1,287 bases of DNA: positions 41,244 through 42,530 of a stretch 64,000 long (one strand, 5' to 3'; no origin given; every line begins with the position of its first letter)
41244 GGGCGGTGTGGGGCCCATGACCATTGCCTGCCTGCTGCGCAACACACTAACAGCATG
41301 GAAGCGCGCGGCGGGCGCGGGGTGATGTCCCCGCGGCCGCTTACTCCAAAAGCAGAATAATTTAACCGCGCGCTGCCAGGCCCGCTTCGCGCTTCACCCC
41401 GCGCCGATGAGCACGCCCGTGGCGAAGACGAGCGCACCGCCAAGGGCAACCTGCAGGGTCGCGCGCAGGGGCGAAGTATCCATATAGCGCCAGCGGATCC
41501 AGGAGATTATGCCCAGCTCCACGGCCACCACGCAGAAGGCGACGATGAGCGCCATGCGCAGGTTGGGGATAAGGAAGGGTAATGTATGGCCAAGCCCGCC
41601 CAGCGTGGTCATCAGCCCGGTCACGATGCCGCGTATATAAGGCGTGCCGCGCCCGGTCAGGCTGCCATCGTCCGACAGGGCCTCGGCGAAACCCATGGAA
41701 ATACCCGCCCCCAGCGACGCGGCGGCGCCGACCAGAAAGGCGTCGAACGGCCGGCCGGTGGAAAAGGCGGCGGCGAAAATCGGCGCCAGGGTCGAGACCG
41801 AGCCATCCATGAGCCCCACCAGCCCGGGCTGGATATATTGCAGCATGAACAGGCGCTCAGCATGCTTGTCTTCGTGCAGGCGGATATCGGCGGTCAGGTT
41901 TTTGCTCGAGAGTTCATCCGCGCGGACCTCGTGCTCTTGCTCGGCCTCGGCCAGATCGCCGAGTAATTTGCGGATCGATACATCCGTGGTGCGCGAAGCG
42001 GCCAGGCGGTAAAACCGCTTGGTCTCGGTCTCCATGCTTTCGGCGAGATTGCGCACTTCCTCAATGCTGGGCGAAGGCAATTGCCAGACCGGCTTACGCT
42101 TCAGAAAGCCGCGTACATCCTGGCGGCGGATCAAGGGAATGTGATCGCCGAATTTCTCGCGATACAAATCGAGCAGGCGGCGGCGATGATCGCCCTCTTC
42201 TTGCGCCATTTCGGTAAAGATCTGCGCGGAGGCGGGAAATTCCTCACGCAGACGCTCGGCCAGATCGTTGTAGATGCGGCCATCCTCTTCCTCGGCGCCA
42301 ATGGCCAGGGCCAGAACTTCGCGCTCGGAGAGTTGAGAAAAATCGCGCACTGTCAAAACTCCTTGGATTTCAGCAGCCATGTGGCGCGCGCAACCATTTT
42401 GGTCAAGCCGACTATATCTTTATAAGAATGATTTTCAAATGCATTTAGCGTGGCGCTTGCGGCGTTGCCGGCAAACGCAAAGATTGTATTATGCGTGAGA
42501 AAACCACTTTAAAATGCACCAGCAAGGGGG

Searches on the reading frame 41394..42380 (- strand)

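Call 19: search_protein_families(library=pfam, proteins=[window:41394-42380:-], max_evalue=0.00001)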
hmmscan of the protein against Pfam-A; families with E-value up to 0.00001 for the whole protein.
window:41394-42380:- (328 aa): 2 families
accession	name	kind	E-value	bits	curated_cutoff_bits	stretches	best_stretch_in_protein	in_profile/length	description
PF02915.23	Rubrerythrin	-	8.1e-31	107.7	22.8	1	21-157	1-136/137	Rubrerythrin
PF01988.24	VIT1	-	2.6e-08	34.4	28.1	0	246-326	132-213/214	VIT family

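Call 89: search_protein_families(library=ncbifam, proteins=[window:41394-42380:-], max_evalue=0.00001)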
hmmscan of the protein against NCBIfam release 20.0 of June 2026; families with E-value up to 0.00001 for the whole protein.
window:41394-42380:- (328 aa): 1 family
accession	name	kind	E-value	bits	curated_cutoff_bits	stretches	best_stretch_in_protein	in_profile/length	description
NF045676.1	FeExpMbfA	equivalog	4.7e-150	499.3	450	1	12-327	2-317/318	iron exporter MbfA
